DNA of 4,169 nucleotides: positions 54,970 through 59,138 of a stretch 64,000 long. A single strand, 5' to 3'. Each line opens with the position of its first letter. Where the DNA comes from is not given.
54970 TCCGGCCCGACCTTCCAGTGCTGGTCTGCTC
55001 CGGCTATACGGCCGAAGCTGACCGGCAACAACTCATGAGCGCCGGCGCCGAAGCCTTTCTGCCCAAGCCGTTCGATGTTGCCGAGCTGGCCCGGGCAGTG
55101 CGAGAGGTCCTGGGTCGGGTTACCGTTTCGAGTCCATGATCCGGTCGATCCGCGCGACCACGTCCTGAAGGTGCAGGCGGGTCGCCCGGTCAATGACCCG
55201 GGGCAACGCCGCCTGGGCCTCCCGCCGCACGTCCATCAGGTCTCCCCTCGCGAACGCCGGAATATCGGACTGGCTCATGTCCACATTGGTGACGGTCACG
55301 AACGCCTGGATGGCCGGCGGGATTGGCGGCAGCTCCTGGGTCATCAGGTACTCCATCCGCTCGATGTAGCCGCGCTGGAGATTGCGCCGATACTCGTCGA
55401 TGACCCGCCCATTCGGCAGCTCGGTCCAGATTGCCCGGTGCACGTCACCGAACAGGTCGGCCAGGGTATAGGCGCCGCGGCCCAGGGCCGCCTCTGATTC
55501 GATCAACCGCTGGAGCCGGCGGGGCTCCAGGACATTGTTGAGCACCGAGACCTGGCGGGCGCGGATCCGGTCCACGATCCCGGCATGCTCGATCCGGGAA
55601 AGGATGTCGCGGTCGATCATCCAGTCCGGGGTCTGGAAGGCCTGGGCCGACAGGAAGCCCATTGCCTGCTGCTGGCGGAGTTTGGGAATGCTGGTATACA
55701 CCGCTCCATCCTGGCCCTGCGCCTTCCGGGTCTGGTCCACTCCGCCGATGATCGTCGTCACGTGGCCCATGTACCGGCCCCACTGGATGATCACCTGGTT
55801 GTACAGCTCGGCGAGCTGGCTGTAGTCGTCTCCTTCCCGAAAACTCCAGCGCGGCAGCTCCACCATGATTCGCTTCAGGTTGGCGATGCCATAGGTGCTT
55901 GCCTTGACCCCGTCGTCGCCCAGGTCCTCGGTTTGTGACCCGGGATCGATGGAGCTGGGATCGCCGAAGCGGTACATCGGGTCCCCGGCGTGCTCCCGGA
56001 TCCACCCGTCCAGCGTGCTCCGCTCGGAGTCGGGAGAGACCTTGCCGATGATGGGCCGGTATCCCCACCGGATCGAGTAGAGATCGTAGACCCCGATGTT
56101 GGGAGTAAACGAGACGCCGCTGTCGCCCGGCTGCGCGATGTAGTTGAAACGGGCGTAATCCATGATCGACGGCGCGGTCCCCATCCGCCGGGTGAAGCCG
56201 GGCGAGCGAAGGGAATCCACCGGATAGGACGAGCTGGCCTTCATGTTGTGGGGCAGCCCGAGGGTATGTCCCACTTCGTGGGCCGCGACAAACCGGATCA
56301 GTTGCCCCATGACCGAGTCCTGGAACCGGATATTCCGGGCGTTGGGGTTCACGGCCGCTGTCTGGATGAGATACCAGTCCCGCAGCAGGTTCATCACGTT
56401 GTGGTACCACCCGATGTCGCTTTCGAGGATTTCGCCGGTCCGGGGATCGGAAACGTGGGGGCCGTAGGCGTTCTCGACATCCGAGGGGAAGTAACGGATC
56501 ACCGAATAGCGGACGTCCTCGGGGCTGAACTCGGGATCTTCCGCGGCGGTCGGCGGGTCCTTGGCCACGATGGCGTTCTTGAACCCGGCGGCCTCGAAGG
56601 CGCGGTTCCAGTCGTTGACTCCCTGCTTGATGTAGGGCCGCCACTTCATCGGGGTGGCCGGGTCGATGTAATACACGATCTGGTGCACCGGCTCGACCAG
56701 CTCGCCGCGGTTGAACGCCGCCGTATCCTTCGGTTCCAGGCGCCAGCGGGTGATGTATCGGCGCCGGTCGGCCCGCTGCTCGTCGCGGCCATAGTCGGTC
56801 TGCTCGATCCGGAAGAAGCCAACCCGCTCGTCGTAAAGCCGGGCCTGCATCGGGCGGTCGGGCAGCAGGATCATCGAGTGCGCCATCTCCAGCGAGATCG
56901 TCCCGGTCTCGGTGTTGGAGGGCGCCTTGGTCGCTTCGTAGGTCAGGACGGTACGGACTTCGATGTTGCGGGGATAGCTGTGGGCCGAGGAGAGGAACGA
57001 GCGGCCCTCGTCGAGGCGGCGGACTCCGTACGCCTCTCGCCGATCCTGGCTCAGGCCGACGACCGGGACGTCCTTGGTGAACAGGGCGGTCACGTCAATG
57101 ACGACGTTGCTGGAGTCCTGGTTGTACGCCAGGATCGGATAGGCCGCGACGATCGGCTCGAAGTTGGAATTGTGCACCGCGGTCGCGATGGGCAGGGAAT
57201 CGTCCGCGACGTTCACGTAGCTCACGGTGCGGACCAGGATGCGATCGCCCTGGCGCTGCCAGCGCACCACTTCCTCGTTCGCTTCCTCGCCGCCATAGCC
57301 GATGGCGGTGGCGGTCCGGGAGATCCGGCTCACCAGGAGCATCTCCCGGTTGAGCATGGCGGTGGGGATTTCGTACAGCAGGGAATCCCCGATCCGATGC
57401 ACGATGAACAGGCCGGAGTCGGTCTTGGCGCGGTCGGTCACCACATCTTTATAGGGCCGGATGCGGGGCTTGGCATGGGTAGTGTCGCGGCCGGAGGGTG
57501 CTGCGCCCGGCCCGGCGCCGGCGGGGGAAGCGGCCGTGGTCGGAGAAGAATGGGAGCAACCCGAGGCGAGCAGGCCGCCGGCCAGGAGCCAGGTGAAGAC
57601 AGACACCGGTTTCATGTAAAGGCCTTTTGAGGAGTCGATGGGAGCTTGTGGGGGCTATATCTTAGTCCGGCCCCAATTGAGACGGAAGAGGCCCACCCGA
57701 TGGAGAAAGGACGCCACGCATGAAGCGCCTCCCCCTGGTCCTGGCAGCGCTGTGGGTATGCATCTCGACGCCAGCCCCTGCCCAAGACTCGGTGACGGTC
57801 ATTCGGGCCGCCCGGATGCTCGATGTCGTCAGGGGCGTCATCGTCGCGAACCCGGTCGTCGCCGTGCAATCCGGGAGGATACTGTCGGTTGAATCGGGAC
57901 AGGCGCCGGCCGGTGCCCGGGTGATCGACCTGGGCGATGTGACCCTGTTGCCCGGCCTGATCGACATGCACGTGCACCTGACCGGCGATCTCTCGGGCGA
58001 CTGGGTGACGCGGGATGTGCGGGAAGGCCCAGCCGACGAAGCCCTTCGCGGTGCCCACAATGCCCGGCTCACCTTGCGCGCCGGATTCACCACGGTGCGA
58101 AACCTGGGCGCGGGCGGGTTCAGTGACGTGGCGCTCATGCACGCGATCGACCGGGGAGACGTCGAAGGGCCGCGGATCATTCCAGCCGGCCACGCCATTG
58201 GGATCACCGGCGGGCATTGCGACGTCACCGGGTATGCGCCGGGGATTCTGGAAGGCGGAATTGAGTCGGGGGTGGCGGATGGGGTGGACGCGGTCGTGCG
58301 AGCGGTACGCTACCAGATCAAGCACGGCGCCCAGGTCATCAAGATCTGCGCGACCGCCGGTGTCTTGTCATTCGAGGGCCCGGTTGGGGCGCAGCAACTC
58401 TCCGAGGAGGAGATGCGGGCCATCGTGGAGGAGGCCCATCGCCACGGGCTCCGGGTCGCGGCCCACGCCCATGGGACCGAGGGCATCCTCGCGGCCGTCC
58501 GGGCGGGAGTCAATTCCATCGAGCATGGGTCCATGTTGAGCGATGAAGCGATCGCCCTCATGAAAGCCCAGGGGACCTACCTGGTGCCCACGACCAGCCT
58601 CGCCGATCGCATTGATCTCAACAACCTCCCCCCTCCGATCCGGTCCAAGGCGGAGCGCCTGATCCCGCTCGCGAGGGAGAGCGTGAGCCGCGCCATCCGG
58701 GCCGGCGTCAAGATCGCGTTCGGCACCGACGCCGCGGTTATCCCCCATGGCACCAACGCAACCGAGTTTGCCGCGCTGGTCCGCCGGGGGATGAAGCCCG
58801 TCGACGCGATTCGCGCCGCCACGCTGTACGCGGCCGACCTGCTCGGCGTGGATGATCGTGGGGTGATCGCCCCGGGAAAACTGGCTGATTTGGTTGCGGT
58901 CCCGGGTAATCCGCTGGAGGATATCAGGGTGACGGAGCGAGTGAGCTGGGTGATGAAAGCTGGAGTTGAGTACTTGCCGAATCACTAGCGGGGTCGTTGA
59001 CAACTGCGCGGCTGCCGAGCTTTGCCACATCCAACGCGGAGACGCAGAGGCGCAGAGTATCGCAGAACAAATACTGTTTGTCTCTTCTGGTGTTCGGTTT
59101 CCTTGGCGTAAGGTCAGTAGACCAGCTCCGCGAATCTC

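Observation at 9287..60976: Recurring intergenic architecture: hairpins whose two arms are short tandem-repeat arrays (period 7-10 nt), at least 11 loci in 64 kb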

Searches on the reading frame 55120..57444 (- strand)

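Call 58: search_protein_families(library=pfam, proteins=[window:55120-57444:-])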
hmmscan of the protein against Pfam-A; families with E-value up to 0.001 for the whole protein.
window:55120-57444:- (774 aa): 3 families
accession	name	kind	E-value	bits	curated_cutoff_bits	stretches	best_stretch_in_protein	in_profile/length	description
PF16313.11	DUF4953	-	1.8e-118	395.8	24.2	1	373-677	3-314/316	Met-zincin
PF17148.9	DUF5117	-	4.4e-64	216.2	27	1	52-239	1-189/189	Domain of unknown function (DUF5117)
PF17162.9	DUF5118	-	9.6e-15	54.5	27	1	2-44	8-50/50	Domain of unknown function (DUF5118)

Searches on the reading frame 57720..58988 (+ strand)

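Call 7: search_protein_families(library=pfam, proteins=[window:57720-58988:+])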
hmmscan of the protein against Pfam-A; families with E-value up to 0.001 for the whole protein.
window:57720-58988:+ (422 aa): 2 families
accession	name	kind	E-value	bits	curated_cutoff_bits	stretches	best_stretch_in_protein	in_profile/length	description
PF01979.26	Amidohydro_1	-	2.6e-53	181.9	25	1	75-415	1-342/345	Amidohydrolase family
PF07969.17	Amidohydro_3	-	2.5e-18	67.2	29.7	2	218-400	253-450/472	Amidohydrolase family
